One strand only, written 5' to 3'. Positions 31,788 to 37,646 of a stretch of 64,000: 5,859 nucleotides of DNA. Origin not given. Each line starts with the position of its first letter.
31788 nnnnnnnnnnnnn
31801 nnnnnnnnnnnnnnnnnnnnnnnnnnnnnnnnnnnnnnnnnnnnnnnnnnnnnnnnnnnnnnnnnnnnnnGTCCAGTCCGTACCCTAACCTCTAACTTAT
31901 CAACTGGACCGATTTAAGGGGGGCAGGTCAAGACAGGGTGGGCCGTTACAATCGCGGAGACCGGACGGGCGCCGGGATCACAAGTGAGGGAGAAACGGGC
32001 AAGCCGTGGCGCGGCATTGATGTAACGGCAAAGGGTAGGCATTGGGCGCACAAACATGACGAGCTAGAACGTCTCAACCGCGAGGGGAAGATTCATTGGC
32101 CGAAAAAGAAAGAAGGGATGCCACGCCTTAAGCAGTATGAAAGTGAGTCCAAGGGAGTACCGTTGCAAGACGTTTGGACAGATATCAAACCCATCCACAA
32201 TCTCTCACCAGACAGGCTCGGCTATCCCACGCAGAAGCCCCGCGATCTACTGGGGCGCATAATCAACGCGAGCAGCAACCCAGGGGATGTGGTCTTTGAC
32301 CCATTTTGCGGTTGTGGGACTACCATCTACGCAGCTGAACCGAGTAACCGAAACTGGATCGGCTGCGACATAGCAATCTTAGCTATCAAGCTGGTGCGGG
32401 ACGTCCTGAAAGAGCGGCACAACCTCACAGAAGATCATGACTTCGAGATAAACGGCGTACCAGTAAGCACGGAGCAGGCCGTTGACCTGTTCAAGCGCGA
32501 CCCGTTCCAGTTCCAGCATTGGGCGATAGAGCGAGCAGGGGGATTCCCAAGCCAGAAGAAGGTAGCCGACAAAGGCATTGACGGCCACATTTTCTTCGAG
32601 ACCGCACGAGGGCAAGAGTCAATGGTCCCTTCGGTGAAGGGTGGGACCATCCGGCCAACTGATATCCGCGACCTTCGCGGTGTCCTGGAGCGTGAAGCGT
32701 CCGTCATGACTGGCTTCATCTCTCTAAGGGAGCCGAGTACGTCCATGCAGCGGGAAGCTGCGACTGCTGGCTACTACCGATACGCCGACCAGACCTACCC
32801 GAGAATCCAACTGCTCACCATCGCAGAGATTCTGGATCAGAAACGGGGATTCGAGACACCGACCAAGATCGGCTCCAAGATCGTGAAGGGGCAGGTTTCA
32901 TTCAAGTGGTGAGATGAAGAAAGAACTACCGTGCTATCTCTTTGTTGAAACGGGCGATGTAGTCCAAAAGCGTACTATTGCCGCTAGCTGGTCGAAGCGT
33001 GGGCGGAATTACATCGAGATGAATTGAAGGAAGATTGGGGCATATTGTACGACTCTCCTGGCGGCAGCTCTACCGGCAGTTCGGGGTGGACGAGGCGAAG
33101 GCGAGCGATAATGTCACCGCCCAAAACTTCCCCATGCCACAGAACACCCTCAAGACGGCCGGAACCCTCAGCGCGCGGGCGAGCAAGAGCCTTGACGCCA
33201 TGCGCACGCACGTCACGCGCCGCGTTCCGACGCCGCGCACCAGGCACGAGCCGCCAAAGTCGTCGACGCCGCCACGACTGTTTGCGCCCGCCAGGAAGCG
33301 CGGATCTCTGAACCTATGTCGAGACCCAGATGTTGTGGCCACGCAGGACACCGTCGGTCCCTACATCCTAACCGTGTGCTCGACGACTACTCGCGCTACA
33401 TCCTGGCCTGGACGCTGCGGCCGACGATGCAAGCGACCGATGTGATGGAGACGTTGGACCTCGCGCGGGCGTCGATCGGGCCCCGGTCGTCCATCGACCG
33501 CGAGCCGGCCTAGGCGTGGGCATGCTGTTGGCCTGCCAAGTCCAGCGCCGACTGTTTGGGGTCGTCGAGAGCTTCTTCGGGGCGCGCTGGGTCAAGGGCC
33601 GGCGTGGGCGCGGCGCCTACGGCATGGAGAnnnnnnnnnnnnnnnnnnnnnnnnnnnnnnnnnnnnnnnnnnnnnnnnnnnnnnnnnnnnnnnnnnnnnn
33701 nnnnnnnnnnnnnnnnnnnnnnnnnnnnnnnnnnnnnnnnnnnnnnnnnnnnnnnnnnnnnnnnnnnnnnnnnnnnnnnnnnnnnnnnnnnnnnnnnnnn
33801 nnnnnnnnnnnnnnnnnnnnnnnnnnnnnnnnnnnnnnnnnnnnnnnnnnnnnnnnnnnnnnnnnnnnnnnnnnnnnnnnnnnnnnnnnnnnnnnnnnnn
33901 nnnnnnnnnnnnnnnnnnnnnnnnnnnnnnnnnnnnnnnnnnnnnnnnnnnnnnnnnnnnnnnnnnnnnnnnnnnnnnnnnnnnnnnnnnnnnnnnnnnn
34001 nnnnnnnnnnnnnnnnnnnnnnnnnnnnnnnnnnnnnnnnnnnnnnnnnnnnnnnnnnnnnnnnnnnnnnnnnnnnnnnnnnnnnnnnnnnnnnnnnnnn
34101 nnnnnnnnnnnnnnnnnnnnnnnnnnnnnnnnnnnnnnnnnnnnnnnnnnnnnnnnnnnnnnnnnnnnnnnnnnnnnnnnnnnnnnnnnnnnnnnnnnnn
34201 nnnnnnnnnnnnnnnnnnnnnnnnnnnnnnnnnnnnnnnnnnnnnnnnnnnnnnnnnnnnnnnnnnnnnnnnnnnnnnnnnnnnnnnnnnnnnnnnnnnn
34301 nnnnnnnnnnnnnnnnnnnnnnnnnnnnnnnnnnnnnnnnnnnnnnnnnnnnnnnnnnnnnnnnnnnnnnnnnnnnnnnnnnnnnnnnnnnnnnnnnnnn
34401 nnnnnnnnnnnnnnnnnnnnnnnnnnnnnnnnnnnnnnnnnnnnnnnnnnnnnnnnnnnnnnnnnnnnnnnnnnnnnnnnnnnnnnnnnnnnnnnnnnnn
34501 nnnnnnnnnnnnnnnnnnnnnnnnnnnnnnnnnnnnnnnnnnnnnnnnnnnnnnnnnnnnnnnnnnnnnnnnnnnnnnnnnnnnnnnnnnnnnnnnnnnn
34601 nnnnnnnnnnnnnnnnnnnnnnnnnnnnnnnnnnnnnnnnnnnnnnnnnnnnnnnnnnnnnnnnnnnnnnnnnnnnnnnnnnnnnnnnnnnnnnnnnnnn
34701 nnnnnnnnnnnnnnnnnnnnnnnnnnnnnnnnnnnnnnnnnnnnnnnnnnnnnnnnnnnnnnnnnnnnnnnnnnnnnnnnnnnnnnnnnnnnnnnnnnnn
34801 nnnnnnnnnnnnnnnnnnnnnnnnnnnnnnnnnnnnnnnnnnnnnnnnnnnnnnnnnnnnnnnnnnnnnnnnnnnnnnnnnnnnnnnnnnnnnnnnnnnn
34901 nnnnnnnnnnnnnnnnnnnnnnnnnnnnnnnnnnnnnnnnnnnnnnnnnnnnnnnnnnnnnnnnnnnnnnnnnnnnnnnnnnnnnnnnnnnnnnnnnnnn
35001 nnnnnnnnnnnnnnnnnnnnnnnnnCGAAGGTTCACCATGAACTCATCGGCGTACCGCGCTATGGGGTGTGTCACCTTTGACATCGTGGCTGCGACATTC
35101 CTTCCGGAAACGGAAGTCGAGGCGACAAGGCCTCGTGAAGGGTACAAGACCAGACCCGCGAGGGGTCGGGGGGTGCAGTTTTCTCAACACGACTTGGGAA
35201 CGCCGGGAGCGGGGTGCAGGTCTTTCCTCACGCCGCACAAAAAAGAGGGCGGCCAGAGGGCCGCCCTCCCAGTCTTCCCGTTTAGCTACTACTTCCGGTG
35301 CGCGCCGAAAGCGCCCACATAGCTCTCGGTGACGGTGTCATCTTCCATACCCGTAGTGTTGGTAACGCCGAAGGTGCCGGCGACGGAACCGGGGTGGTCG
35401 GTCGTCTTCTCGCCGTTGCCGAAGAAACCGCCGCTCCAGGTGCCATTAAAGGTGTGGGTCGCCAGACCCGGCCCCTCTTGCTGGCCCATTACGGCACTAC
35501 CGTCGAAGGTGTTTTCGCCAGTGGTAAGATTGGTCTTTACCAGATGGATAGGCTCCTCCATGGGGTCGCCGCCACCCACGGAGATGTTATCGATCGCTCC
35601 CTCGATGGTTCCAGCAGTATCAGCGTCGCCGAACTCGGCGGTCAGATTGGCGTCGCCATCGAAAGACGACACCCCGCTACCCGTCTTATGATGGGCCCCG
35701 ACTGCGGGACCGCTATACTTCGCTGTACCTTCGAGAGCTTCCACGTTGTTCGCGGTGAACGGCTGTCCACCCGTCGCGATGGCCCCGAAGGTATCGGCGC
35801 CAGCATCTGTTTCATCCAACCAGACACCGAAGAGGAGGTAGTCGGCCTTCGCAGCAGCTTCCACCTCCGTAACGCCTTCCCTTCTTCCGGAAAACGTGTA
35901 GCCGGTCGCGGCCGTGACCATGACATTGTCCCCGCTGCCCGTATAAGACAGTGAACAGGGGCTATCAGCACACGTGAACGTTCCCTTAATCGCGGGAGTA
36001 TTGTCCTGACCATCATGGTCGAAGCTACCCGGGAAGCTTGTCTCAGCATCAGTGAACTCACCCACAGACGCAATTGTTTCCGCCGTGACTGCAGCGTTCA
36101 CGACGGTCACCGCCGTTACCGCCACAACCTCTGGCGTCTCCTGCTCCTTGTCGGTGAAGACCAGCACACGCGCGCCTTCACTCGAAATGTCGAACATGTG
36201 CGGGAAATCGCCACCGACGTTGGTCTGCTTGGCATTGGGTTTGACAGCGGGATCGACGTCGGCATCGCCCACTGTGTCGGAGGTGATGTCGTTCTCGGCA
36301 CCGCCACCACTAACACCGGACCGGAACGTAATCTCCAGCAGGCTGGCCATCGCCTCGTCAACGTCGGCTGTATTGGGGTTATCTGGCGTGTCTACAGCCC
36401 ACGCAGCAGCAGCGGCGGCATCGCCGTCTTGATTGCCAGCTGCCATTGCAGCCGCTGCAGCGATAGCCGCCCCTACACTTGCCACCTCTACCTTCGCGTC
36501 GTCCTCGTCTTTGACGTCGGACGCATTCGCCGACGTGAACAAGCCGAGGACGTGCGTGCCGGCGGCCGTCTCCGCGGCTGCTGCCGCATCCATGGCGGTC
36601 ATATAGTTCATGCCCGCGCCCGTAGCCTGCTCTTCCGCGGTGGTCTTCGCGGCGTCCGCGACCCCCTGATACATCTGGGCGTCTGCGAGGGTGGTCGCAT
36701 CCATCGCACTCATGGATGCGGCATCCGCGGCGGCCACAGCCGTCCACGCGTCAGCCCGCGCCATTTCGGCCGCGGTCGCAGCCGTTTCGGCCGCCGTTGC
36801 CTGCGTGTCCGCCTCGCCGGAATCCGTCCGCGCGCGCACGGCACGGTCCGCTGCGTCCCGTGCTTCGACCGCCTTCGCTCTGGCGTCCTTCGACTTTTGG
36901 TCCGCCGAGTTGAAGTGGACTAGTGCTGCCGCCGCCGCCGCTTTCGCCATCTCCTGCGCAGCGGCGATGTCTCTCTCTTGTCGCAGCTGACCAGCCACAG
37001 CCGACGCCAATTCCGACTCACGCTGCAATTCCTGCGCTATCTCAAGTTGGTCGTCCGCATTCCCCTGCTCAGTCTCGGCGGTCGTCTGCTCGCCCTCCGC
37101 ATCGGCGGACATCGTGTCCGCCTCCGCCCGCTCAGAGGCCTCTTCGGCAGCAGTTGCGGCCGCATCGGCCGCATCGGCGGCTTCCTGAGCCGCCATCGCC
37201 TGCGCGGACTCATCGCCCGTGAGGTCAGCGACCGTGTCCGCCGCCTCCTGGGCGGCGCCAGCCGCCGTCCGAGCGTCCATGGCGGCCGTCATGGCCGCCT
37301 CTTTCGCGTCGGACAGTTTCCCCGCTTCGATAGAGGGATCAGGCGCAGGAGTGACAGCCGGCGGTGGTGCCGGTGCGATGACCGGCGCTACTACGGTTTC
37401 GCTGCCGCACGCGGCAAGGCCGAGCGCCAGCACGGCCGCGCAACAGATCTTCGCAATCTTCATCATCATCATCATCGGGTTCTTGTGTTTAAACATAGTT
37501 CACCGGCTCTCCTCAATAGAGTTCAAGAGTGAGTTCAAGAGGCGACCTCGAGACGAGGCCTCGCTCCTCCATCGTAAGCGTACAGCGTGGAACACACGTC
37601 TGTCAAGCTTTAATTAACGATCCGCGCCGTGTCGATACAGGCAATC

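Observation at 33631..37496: Slam/DUF560 (type XI secretion) translocator plus TbpB-fold lipoprotein cargo on a G+C-rich foreign patch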

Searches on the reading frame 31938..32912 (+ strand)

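Call 19: search_protein_families(library=pfam, proteins=[window:31938-32912:+], max_evalue=10)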
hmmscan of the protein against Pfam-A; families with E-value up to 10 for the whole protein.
window:31938-32912:+ (324 aa): 5 families
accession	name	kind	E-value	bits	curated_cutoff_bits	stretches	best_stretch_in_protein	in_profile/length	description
PF01555.25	N6_N4_Mtase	-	2.3e-24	87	26.7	1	51-147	115-213/221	DNA methylase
PF22722.2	NA-iREase1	-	7.4e-07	29.6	27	1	193-300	6-106/106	NACHT-associated inactive Restriction Endonuclease 1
PF02086.21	MethyltransfD12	-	0.088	13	22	1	104-162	8-68/253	D12 class N6 adenine-specific DNA methyltransferase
PF05724.17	TPMT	-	0.15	12.1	26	1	95-194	16-111/218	Thiopurine S-methyltransferase (TPMT)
PF01170.24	UPF0020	-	0.21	11.7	22.3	1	112-129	25-42/197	RMKL-like, methyltransferase domain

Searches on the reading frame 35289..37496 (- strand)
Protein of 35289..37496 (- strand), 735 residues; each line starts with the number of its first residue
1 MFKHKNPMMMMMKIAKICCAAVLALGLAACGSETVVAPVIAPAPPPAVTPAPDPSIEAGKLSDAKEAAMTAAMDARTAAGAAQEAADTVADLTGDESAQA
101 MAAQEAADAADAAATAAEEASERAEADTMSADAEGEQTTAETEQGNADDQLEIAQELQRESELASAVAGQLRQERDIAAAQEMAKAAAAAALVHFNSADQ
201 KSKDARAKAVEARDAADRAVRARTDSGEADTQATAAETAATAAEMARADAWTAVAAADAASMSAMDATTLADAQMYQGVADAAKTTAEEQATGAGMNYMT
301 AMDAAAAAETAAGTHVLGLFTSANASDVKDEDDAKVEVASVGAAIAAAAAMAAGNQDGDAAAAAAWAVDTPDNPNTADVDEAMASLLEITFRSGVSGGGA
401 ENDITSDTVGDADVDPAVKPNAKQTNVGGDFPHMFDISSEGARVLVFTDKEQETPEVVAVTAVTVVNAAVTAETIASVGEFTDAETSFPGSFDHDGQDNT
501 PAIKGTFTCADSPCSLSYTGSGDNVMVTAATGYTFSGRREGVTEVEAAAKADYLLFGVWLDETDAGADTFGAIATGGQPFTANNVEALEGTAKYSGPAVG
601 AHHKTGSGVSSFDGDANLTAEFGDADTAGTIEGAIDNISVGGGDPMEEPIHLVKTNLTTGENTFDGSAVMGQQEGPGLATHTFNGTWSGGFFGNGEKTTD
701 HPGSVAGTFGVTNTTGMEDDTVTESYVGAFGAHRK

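Call 3: search_protein_families(library=pfam, proteins=[window:35289-37496:-], max_evalue=0.1)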
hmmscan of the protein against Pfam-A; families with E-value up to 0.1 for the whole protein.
window:35289-37496:- (735 aa): 0 families

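Call 4: search_protein_families(library=ncbifam, proteins=[window:35289-37496:-], max_evalue=0.1)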
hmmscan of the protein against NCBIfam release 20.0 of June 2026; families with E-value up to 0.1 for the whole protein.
window:35289-37496:- (735 aa): 1 family
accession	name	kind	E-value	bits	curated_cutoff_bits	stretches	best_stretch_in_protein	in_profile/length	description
NF011701.0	PRK15121.1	equivalog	0.023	14.2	426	1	181-287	39-149/289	MDR efflux pump AcrAB transcriptional activator RobA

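Call 5: search_solved_structures(query=window:35289-37496:-, max_evalue=10, show_alignments=2)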
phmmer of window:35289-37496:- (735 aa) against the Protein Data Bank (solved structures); distinct sequences matched with E-value up to 10: 2.
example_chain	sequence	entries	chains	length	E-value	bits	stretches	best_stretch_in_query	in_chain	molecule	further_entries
6yw5_QQ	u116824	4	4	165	1.2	11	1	29-92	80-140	Mitochondrial 37S ribosomal protein S17 | uS17m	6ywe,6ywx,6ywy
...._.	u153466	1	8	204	5.3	8.9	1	154-307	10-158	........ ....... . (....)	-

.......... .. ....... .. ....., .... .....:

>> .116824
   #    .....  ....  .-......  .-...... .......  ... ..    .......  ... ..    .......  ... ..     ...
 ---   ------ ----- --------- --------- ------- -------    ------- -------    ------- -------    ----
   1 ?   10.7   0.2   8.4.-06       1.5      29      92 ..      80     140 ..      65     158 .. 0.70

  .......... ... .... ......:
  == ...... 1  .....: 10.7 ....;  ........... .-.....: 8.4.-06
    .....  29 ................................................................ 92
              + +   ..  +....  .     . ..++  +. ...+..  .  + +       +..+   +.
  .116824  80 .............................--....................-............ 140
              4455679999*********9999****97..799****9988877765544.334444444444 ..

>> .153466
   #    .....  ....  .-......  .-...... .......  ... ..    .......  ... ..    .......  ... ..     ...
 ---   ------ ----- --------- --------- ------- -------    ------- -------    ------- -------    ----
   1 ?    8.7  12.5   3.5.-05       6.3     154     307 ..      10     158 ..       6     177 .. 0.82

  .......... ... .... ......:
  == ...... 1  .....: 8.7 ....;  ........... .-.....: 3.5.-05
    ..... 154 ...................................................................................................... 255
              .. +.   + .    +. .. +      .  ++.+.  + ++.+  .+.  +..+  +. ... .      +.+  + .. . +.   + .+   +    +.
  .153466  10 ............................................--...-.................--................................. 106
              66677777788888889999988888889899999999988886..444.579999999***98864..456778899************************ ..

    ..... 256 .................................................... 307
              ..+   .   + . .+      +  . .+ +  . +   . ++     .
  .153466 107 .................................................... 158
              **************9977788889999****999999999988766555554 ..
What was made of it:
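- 36210..37406 (-): Cargo residues 31-429: Ala/Asp/Glu/Thr-rich low-complexity region, presumed helical stalk, plus the linker. In all five sister copies the reading frame is interrupted within codons ~350-420. Weak coiled-coil-type hits only (calls 4, 5).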

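Call 25: find_encoding_contigs(protein=window:35289-37496:-, flank=10000, max_places=4)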
Protein window:35289-37496:- (735 aa): no gene with exactly this product is on record in the collection.

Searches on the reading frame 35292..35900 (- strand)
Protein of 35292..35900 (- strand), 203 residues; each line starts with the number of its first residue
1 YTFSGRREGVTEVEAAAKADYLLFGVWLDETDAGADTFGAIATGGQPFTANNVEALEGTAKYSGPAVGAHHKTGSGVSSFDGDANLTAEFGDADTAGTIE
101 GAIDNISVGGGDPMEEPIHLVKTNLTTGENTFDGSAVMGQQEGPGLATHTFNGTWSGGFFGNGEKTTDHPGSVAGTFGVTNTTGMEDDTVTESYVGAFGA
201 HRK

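Call 19: search_protein_families(library=pfam, proteins=[window:35292-35900:-], max_evalue=10)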
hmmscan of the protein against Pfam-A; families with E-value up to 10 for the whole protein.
window:35292-35900:- (203 aa): 0 families
